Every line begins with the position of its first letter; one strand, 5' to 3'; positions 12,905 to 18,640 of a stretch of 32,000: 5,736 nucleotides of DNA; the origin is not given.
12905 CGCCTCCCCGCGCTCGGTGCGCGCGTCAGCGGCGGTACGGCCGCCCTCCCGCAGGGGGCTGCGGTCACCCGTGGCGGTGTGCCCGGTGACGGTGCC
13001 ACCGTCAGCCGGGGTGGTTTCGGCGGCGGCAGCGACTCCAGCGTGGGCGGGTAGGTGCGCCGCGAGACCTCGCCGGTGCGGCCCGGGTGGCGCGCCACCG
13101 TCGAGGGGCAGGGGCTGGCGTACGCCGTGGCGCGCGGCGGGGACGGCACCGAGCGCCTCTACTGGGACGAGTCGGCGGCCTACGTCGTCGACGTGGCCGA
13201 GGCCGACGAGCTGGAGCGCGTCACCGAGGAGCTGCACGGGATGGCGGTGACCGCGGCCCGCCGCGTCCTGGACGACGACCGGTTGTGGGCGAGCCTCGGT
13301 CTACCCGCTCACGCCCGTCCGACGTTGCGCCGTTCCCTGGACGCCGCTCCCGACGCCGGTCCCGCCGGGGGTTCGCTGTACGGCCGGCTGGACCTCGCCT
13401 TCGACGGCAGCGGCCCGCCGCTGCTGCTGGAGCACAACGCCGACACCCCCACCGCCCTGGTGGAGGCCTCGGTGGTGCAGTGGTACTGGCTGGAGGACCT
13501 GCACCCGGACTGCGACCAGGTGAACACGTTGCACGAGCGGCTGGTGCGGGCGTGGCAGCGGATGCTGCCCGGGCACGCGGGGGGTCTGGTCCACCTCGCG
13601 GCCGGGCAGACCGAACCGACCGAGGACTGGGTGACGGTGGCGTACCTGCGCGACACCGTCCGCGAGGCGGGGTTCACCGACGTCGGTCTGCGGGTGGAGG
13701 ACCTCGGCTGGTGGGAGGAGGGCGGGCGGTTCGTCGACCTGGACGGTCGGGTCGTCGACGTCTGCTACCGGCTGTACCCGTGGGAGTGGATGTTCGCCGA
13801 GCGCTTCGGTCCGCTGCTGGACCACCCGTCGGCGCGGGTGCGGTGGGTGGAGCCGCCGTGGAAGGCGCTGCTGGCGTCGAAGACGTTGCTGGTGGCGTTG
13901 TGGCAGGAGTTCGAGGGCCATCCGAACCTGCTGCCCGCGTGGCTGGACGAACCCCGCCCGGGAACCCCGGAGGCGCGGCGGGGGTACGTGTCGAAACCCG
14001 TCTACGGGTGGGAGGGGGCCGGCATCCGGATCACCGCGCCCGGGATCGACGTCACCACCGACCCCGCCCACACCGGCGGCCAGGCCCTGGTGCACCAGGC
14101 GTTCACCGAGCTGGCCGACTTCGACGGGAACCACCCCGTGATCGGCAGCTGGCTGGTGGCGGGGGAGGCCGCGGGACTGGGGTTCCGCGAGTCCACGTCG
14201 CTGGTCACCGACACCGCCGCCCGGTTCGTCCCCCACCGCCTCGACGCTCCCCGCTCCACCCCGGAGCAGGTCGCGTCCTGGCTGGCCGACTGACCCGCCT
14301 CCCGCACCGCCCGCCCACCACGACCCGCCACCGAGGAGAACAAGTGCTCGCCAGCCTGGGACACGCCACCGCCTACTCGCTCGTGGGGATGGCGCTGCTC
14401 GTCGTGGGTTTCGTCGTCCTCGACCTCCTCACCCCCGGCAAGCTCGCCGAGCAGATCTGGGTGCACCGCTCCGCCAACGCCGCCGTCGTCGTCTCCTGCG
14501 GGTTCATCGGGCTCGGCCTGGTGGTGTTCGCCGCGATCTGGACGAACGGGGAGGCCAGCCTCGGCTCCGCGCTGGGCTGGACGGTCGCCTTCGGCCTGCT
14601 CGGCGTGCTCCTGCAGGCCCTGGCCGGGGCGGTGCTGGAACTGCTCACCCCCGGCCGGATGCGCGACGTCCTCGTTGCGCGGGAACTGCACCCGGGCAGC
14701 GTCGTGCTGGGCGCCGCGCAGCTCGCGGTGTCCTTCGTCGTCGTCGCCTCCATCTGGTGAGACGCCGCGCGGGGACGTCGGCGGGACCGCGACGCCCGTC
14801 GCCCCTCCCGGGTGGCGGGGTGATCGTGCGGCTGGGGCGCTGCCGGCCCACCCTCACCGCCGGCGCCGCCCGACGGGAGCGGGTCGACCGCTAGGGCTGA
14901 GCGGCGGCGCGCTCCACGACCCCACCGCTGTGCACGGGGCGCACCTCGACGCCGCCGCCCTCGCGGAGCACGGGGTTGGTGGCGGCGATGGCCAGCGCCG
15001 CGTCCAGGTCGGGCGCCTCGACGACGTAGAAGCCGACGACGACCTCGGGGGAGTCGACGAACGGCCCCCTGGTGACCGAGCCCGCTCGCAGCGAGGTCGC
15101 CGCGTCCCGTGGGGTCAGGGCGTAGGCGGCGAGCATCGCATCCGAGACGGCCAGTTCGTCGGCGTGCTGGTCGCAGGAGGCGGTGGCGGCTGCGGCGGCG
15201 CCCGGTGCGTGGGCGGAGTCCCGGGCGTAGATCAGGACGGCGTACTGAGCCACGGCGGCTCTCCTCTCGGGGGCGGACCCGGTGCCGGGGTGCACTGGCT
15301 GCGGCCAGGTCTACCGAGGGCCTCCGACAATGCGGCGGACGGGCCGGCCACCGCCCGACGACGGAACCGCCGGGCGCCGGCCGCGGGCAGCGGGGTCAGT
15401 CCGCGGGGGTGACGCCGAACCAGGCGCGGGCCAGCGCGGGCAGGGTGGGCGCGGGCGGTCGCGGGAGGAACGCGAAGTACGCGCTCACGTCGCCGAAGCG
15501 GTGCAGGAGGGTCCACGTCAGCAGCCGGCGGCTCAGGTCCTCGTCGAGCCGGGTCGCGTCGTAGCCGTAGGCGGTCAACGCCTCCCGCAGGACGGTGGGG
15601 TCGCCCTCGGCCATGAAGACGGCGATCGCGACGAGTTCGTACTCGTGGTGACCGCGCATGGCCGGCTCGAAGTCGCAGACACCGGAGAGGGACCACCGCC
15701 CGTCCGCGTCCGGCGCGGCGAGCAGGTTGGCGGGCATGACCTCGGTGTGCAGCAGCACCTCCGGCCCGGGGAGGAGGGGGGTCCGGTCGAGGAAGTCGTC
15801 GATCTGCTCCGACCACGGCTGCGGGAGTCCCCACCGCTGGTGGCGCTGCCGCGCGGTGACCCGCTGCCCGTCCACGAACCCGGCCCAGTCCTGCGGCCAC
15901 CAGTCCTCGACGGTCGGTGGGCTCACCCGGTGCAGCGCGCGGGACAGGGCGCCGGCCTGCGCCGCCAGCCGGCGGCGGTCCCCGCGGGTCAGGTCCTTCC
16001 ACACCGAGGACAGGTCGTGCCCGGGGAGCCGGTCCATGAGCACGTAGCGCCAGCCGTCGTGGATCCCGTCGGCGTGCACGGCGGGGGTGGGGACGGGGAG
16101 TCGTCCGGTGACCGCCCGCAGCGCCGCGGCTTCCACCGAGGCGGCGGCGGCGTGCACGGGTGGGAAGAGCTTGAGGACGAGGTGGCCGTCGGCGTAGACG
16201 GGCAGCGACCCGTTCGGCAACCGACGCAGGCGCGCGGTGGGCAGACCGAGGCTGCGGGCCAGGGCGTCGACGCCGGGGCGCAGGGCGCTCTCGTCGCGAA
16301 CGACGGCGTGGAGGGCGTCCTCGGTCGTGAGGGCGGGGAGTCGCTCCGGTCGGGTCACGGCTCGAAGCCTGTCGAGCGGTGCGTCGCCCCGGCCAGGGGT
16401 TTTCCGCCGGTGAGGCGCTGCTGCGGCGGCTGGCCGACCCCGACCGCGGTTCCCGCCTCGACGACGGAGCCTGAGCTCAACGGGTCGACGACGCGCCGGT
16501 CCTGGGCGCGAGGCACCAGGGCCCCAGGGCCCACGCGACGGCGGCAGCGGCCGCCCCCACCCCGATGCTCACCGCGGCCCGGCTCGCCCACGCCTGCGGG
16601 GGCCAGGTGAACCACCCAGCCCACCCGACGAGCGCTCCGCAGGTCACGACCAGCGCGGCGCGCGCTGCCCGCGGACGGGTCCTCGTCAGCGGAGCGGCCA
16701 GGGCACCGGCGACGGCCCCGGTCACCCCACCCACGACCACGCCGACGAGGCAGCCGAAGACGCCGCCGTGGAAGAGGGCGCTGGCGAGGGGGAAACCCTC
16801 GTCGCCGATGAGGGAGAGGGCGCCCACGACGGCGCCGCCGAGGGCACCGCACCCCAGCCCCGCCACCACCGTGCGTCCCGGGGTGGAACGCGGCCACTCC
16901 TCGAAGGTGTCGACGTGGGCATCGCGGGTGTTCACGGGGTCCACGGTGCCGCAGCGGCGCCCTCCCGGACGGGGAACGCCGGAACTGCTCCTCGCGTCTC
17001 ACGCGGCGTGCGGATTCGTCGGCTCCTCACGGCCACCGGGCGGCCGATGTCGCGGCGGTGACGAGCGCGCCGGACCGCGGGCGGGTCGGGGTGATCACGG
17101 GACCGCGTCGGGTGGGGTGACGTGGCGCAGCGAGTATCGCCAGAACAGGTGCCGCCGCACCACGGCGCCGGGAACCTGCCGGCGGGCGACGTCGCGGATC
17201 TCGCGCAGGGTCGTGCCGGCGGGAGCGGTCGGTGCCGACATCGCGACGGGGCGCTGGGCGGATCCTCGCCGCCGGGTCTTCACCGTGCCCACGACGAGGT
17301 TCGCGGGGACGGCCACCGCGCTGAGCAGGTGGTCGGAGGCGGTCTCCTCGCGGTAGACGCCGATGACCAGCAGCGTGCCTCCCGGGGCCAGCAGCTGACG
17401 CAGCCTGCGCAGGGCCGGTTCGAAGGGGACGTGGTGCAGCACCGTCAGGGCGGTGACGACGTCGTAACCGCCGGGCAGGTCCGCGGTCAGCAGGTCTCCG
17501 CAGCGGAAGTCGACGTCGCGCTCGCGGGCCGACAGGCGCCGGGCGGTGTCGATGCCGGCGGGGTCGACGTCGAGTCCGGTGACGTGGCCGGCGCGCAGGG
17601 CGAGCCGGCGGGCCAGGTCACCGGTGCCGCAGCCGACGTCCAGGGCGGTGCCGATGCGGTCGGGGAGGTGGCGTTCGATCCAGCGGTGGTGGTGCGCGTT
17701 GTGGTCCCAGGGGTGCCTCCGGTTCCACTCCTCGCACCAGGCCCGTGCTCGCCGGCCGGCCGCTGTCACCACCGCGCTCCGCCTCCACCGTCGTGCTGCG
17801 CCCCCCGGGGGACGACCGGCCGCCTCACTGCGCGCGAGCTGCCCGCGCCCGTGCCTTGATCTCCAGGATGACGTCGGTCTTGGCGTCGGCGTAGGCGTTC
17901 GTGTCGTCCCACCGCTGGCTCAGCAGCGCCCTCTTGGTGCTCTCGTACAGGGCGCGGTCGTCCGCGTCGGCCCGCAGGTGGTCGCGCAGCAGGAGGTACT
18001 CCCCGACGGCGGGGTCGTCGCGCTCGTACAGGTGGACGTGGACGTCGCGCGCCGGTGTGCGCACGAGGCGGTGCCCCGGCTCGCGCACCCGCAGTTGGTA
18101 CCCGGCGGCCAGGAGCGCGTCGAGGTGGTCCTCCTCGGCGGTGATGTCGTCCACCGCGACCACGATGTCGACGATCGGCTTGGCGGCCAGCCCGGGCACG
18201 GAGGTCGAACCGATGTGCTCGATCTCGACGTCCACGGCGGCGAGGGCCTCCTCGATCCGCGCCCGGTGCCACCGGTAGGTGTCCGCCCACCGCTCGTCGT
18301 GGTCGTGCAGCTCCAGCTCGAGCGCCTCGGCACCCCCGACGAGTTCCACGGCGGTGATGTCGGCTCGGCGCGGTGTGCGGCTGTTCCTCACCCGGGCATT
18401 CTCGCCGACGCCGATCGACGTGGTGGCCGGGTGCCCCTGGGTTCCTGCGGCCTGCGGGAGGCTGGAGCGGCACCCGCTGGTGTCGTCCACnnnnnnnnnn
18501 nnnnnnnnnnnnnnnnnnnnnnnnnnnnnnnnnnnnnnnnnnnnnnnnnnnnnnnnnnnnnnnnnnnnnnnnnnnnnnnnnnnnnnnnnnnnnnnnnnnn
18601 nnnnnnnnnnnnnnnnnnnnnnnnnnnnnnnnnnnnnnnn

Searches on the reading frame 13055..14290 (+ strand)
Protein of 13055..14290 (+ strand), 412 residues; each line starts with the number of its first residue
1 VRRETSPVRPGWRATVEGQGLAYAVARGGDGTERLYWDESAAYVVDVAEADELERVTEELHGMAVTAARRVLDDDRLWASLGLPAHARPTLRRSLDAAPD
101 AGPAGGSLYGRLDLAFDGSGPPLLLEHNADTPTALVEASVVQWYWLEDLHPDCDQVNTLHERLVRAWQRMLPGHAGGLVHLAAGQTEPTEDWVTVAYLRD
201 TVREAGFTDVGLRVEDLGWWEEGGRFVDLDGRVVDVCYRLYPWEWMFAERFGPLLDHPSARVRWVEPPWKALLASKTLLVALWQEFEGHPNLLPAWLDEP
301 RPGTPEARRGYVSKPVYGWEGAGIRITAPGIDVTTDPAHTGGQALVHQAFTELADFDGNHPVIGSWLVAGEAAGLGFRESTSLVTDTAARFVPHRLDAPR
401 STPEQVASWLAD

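Call 34: search_protein_families(library=pfam, proteins=[window:13055-14290:+], max_evalue=0.001)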
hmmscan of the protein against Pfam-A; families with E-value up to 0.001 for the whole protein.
window:13055-14290:+ (412 aa): 1 family
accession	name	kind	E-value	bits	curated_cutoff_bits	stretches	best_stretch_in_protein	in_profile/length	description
PF03738.19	GSP_synth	-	4.1e-131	438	29.3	1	12-395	1-370/371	Glutathionylspermidine synthase preATP-grasp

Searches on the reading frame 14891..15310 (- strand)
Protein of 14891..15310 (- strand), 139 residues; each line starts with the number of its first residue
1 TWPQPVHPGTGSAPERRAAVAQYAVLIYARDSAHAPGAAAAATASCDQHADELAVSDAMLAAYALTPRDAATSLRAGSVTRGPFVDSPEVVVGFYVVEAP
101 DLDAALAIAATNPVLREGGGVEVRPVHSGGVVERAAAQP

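Call 34: search_protein_families(library=pfam, proteins=[window:14891-15310:-], max_evalue=0.001)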
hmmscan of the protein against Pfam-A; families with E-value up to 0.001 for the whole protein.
window:14891-15310:- (139 aa): 1 family
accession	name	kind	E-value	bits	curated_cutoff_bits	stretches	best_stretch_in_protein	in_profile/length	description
PF03795.20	YCII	-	5.4e-11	43.2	24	1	22-126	2-91/95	YCII-related domain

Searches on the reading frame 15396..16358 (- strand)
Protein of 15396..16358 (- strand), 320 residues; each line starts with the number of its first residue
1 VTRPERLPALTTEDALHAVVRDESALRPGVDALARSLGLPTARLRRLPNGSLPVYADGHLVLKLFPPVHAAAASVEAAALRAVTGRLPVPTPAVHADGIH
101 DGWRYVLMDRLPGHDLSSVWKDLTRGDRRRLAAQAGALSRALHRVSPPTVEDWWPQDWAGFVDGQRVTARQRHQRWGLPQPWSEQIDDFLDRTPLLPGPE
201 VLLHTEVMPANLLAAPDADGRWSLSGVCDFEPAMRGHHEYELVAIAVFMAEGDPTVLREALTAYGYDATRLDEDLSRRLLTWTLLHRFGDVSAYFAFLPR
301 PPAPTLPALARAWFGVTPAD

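Call 34: search_protein_families(library=pfam, proteins=[window:15396-16358:-], max_evalue=0.001)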
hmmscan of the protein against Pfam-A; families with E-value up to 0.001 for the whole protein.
window:15396-16358:- (320 aa): 1 family
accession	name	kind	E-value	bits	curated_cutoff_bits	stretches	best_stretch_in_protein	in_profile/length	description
PF01636.29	APH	-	2.8e-28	99.8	23.2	1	56-271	19-236/239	Phosphotransferase enzyme family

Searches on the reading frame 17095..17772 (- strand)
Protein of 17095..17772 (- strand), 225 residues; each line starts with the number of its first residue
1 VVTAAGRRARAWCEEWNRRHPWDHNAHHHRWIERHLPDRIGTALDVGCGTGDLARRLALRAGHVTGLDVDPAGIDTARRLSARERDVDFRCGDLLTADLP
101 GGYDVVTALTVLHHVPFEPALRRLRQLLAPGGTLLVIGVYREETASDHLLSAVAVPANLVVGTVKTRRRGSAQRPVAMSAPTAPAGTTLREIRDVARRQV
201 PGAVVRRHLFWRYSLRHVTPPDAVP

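Call 34: search_protein_families(library=pfam, proteins=[window:17095-17772:-], max_evalue=0.001)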
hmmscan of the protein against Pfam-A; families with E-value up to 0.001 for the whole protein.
window:17095-17772:- (225 aa): 10 families
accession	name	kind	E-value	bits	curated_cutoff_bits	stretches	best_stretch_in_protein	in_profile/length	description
PF13649.12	Methyltransf_25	-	7.2e-19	68.7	27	1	44-132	2-97/97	Methyltransferase domain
PF08242.18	Methyltransf_12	-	9.4e-19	68.4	30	1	44-134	1-98/98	Methyltransferase domain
PF08241.18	Methyltransf_11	-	6.5e-18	65.6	21.2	1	44-135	1-94/95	Methyltransferase domain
PF13847.12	Methyltransf_31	-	1.7e-13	50.9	27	1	42-140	6-113/145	Methyltransferase domain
PF13489.12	Methyltransf_23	-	1.9e-13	50.9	27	1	31-137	12-117/164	Methyltransferase domain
PF05401.17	NodS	-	3e-08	34.2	24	1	39-154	43-163/201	Nodulation protein S (NodS)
PF00891.24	Methyltransf_2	-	7.1e-06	26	22.3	1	40-153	63-181/210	O-methyltransferase domain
PF01209.24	Ubie_methyltran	-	2e-05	24.5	20.1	1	38-141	46-156/233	ubiE/COQ5 methyltransferase family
PF05175.20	MTS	-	6e-05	23.2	23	1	35-106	26-102/170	Methyltransferase small domain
PF06325.19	PrmA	-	0.00047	20.2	22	1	40-142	163-264/296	Ribosomal protein L11 methyltransferase (PrmA)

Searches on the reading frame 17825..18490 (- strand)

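Call 34: search_protein_families(library=pfam, proteins=[window:17825-18490:-], max_evalue=0.001)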
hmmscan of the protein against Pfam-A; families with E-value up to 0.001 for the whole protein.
window:17825-18490:- (221 aa): 1 family
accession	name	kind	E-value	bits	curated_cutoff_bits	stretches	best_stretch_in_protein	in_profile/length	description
PF04229.20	GrpB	-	4e-44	151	25.5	1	59-213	2-158/159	GrpB protein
